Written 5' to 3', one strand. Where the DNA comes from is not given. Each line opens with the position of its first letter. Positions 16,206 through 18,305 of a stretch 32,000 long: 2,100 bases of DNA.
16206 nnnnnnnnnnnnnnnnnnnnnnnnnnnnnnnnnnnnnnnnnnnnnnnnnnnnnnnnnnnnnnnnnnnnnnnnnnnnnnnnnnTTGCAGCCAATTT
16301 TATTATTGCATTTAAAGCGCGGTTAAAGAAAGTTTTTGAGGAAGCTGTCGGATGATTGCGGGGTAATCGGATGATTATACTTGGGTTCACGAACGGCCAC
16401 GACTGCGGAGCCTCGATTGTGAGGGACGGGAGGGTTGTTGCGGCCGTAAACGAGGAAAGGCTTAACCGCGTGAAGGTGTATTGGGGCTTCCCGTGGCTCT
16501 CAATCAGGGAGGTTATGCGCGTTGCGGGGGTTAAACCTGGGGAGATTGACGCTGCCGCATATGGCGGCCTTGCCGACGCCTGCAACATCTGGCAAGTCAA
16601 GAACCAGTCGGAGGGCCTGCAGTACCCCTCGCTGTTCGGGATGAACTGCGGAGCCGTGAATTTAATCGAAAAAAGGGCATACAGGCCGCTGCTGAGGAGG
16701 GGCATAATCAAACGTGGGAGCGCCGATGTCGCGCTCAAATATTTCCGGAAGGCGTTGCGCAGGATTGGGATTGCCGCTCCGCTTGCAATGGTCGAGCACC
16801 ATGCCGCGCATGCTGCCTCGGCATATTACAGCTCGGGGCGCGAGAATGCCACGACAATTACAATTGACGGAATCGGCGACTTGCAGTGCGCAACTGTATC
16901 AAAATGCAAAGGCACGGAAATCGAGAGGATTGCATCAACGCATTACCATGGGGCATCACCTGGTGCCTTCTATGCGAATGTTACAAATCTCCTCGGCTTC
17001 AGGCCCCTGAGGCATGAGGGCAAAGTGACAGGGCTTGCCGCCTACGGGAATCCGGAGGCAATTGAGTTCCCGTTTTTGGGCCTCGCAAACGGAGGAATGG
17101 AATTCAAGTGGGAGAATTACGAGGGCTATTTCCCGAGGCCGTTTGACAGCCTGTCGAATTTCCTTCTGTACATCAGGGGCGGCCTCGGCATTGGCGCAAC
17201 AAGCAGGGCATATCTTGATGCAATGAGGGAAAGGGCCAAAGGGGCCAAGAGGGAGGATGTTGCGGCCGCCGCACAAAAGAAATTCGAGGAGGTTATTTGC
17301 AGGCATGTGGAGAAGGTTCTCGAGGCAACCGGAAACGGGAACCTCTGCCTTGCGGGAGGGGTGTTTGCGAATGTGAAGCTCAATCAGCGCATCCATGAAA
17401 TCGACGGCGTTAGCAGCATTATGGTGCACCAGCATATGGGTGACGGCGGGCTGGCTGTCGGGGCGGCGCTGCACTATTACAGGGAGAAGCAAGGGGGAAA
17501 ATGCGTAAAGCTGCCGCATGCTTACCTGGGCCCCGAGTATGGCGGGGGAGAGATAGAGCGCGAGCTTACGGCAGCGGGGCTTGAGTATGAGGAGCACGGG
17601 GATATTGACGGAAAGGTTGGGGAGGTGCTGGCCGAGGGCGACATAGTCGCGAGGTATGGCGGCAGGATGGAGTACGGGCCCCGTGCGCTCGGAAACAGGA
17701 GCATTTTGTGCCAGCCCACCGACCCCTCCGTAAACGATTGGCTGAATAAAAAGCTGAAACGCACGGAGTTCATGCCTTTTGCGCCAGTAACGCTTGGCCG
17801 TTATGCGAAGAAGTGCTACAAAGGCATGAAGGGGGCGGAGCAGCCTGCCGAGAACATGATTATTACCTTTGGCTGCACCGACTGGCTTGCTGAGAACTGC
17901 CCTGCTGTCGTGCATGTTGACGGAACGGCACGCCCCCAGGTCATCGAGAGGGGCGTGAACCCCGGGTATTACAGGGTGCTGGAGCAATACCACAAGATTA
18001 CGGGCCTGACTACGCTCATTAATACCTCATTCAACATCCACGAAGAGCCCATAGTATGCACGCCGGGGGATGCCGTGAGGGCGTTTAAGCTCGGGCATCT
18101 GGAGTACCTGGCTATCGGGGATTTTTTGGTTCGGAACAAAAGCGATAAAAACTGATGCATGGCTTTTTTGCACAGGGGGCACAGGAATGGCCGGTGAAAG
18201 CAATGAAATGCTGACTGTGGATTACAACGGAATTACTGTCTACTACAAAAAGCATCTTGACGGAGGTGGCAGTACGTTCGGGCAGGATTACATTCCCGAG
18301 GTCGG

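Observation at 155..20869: Methylation-dominated glycan island lacking visible priming, flipping or transfer steps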

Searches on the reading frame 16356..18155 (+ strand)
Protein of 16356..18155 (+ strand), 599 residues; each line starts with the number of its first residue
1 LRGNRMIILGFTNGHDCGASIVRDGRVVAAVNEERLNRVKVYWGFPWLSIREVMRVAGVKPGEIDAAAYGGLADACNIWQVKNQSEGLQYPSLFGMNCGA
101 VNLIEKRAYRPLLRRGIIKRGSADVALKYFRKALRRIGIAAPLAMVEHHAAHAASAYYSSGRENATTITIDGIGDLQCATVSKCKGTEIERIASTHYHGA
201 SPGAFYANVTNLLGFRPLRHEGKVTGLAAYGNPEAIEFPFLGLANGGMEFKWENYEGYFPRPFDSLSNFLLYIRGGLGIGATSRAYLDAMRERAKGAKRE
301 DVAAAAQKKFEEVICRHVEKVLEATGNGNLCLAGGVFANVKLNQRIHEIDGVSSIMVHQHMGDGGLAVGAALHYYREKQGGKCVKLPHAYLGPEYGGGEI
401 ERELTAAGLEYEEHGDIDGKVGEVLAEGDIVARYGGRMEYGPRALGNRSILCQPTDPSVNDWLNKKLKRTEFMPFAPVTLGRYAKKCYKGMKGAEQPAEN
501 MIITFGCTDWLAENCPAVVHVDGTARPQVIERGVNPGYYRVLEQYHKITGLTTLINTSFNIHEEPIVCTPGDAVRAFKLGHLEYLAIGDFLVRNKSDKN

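Call 5: search_protein_families(library=pfam, proteins=[window:16356-18155:+], max_evalue=0.01)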
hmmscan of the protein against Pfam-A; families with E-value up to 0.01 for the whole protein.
window:16356-18155:+ (599 aa): 4 families
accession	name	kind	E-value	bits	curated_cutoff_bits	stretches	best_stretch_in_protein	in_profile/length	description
PF16861.10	Carbam_trans_C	-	3.5e-55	186.6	27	1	423-593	2-169/170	Carbamoyltransferase C-terminus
PF02543.21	Carbam_trans_N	-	8.3e-38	131.1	24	1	8-372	2-346/346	Carbamoyltransferase N-terminus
PF22521.2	HypF_C_2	-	4.9e-07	30.2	27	1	285-369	152-240/241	Carbamoyltransferase, Kae1-like Domain, second subdomain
PF00814.31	TsaD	-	1.9e-05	25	24.8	1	140-350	81-241/264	tRNA N6-adenosine threonylcarbamoyltransferase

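Call 7: search_protein_families(library=ncbifam, proteins=[window:16356-18155:+], max_evalue=0.01)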
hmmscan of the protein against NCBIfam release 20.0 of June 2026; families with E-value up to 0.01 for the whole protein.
window:16356-18155:+ (599 aa): 6 families
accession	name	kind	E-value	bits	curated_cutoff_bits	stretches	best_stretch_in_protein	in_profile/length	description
NF041651.1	nodul_NodU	equivalog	8.4e-39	133.8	1000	1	284-582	255-542/556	nodulation protein NodU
TIGR03723.1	T6A_TsaD_YgjD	equivalog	6.5e-08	32.1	296.1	1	284-349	217-282/314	tRNA (adenosine(37)-N6)-threonylcarbamoyltransferase complex transferase subunit TsaD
TIGR00143.1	hypF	equivalog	9.1e-08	30.7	466.1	1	283-373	645-739/741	carbamoyltransferase HypF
TIGR00329.1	gcp_kae1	subfamily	1e-05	25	207.8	1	286-350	218-282/305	tRNA (adenosine(37)-N6)-threonylcarbamoyltransferase complex transferase subunit TsaD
TIGR03722.2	arch_KAE1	equivalog_domain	0.00013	21.2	375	1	288-351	205-268/323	KEOPS complex N(6)-L-threonylcarbamoyladenine synthase Kae1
NF007174.0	PRK09605.1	equivalog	0.002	16.7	447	1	289-349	208-268/535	bifunctional N(6)-L-threonylcarbamoyladenine synthase/serine/threonine protein kinase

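Call 9: find_encoding_contigs(protein=window:16356-18155:+, flank=10000, max_places=6)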
Protein window:16356-18155:+ (599 aa): no gene with exactly this product is on record in the collection.

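Call 10: find_encoding_contigs(protein=window:16371-18155:+, flank=10000, max_places=6)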
Protein window:16371-18155:+ (594 aa): no gene with exactly this product is on record in the collection.

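Call 11: find_related_loci(query=window:16371-18155:+, collection=genome_contigs, flank=10000)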
Query window:16371-18155:+ (594 aa) in genome_contigs; peptide patterns used: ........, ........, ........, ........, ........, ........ (x = any residue, [..] = any of these).
255 stretches matched a pattern; 222 encode a relative of the query (tblastn E <= 1e-3); the best 80 are kept; 80 distinct loci.
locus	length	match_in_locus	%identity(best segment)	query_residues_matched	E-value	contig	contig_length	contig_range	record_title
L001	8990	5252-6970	45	1-589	4e-155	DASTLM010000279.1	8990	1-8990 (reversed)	MAG TPA_asm: Dehalococcoidia bacterium isolate SMAG_U2862 k141_2782196, whole genome shotgun sequence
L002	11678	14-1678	43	1-591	5e-151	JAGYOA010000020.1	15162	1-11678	Candidatus Woesearchaeota archaeon isolate M55A3 20, whole genome shotgun sequence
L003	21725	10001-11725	43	1-589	2e-150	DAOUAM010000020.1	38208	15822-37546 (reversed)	MAG TPA_asm: Dehalococcoidia bacterium isolate H63_664 k137_396161, whole genome shotgun sequence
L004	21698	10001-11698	41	1-590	1e-148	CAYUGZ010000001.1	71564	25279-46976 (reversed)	MAG TPA_asm: Candidatus Woesearchaeota archaeon isolate binchicken_co48_586 genome assembly, contig: NODE_403_length_715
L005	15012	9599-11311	43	1-590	3e-147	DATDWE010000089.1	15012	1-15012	MAG TPA_asm: Candidatus Nanoarchaeia archaeon isolate SMAG_U8102 k141_966577, whole genome shotgun sequence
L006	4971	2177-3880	42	1-590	4e-148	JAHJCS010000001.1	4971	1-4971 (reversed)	MAG: Nanoarchaeota archaeon isolate Modern_marine.mb.317 Modern_marine.mb.317_k141_19876, whole genome shotgun sequence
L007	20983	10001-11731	44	1-592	6e-146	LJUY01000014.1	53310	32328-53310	MAG: candidate division Zixibacteria bacterium SM23_81 WORSMTZ_501, whole genome shotgun sequence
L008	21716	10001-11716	43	1-590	7e-145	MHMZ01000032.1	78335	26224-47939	MAG: Candidatus Portnoybacteria bacterium RIFCSPHIGHO2_02_FULL_39_12 rifcsphigho2_01_scaffold_718, whole genome shotgun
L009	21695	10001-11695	43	8-587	1e-144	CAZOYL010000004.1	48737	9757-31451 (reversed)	MAG TPA_asm: uncultured Gemmatimonadota bacterium isolate SRP214966_co2_43 genome assembly, contig: NODE_734_length_4873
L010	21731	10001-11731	44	1-593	7e-142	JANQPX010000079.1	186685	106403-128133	MAG: Geminicoccaceae bacterium isolate IP29b_bin.180 k99_3194346, whole genome shotgun sequence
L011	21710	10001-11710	43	1-586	5e-142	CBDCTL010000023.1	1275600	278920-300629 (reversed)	MAG: Geminicoccaceae bacterium isolate 021f478f-b529-4227-926b-88f2ba8b436f genome assembly, contig: contig_23, whole ge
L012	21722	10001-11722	43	1-589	2e-141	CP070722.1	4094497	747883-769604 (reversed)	MAG: Gemmatimonadota bacterium isolate bin464 chromosome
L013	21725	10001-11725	43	1-587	3e-139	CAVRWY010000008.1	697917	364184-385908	MAG: uncultured Gemmatimonadales bacterium isolate MFD06229.bin.2.24 genome assembly, contig: contig_39380, whole genome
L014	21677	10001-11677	41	1-592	2e-137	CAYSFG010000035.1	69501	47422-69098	MAG TPA_asm: Candidatus Woesearchaeota archaeon isolate binchicken_co203_433 genome assembly, contig: k141_2040616, whol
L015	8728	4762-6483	43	1-591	2e-136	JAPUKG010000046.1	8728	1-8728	MAG: Proteobacteria bacterium isolate KW1-S15_187 KW1-S15_187_cg46, whole genome shotgun sequence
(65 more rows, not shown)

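Call 30: find_related_loci(query=A1, collection=metagenome_contigs, flank=10000)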
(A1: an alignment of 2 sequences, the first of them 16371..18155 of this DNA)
Query A1 (594 aa) in metagenome_contigs; peptide patterns used: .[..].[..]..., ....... (x = any residue, [..] = any of these).
161 stretches matched a pattern, but none encodes a relative of the query by tblastn (E <= 1e-3).

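Call 31: find_related_loci(query=window:16371-18155:+, collection=metagenome_contigs, flank=10000)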
Query window:16371-18155:+ (594 aa) in metagenome_contigs; peptide patterns used: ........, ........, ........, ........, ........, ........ (x = any residue, [..] = any of these).
505 stretches matched a pattern; 435 encode a relative of the query (tblastn E <= 1e-3); the best 80 are kept; 80 distinct loci.
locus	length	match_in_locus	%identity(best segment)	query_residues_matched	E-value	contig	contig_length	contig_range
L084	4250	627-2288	44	1-590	4e-160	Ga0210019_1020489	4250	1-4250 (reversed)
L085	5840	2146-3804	43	1-589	1e-154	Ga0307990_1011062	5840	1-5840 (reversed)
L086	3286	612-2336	44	1-589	8e-159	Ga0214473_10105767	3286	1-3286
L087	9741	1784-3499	45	1-587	3e-150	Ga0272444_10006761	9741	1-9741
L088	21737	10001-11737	44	1-594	8e-150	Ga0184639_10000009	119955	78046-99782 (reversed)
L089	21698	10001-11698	41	1-590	2e-149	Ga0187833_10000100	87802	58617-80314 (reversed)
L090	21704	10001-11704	45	1-591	1e-148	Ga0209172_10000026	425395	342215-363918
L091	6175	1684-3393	44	1-589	5e-149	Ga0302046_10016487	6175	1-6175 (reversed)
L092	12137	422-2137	44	1-587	1e-147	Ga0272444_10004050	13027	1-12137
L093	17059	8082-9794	43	1-590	2e-147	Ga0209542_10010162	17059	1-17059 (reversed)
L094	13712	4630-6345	44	1-591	7e-147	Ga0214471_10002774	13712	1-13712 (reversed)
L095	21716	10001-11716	44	1-587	2e-146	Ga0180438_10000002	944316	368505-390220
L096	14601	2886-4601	43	2-588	5e-146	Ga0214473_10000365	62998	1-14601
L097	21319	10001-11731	44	1-592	4e-146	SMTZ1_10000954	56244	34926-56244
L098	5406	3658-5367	44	1-589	3e-146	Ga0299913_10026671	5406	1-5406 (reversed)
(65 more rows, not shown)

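Call 50: search_solved_structures(query=window:16371-18155:+, max_evalue=0.00001)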
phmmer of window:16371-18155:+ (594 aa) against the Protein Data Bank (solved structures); distinct sequences matched with E-value up to 0.00001: 12.
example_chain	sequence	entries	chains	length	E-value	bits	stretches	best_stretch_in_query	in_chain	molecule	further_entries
9s2t_A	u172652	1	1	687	1.1e-68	235.8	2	132-591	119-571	Decarbamoylnovobiocin carbamoyltransferase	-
7vyj_A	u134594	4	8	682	5.5e-68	233.5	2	138-592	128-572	GdmN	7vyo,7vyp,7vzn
7vzu_A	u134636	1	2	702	5.8e-68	233.4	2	138-592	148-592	GdmN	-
7vx0_A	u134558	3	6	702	6.3e-68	233.3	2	138-592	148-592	GdmN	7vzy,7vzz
7vzq_A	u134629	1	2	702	4.1e-67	230.6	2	138-592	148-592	GdmN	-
7xb6_A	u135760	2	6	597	7.7e-63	216.5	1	133-588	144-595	Carbamoyltransferase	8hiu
3ven_A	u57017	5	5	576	6.6e-59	203.5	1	136-588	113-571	O-carbamoyltransferase TobZ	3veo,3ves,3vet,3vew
3ver_A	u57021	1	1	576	2.3e-58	201.7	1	136-588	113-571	O-carbamoyltransferase TobZ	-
3vf4_A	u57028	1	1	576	6.2e-58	200.3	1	136-588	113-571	O-carbamoyltransferase TobZ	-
3vf2_A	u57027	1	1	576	7.3e-58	200.1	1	136-588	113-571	O-carbamoyltransferase TobZ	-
3vez_A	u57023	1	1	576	1.2e-57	199.4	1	136-588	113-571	O-carbamoyltransferase TobZ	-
3vex_A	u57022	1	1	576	1.6e-57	199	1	136-588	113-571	O-carbamoyltransferase TobZ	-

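Call 63: search_protein_families(library=pfam, alignment_id=A3, max_evalue=0.00001)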
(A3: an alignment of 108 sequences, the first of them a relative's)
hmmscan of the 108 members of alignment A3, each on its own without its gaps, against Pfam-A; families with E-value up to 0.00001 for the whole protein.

A. member 1, L004:135-692:+ (185 aa): 0 families

B. families by the number of members that match (of 108 scanned): 98 families (the first 25 are shown)
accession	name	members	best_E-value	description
PF00535.33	Glycos_transf_2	11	6.5e-34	Glycosyl transferase family 2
PF13231.12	PMT_2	10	1.6e-20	Dolichyl-phosphate-mannose-protein mannosyltransferase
PF04055.27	Radical_SAM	9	5.7e-33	Radical SAM superfamily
PF16363.11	GDP_Man_Dehyd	8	6.7e-92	GDP-mannose 4,6 dehydratase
PF01370.27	Epimerase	8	9e-62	NAD dependent epimerase/dehydratase family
PF01073.25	3Beta_HSD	8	9.8e-27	3-beta hydroxysteroid dehydrogenase/isomerase family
PF02719.21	Polysacc_synt_2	8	7.2e-21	Polysaccharide biosynthesis protein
PF16861.10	Carbam_trans_C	7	9e-61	Carbamoyltransferase C-terminus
PF02543.21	Carbam_trans_N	7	1.1e-43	Carbamoyltransferase N-terminus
PF02310.24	B12-binding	7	2.3e-24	B12 binding domain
PF04321.23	RmlD_sub_bind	7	1.6e-20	RmlD substrate binding domain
PF07993.18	NAD_binding_4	7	9.4e-16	Male sterility protein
PF00534.26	Glycos_transf_1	5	9.7e-32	Glycosyl transferases group 1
PF13692.12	Glyco_trans_1_4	5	6.6e-24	Glycosyl transferases group 1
PF13439.12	Glyco_transf_4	4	2.3e-27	Glycosyltransferase Family 4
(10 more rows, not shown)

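Call 74: search_protein_families(library=padloc, proteins=[window:16371-18155:+], max_evalue=0.00001)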
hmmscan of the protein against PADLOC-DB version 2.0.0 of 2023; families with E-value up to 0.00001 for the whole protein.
window:16371-18155:+ (594 aa): 0 families
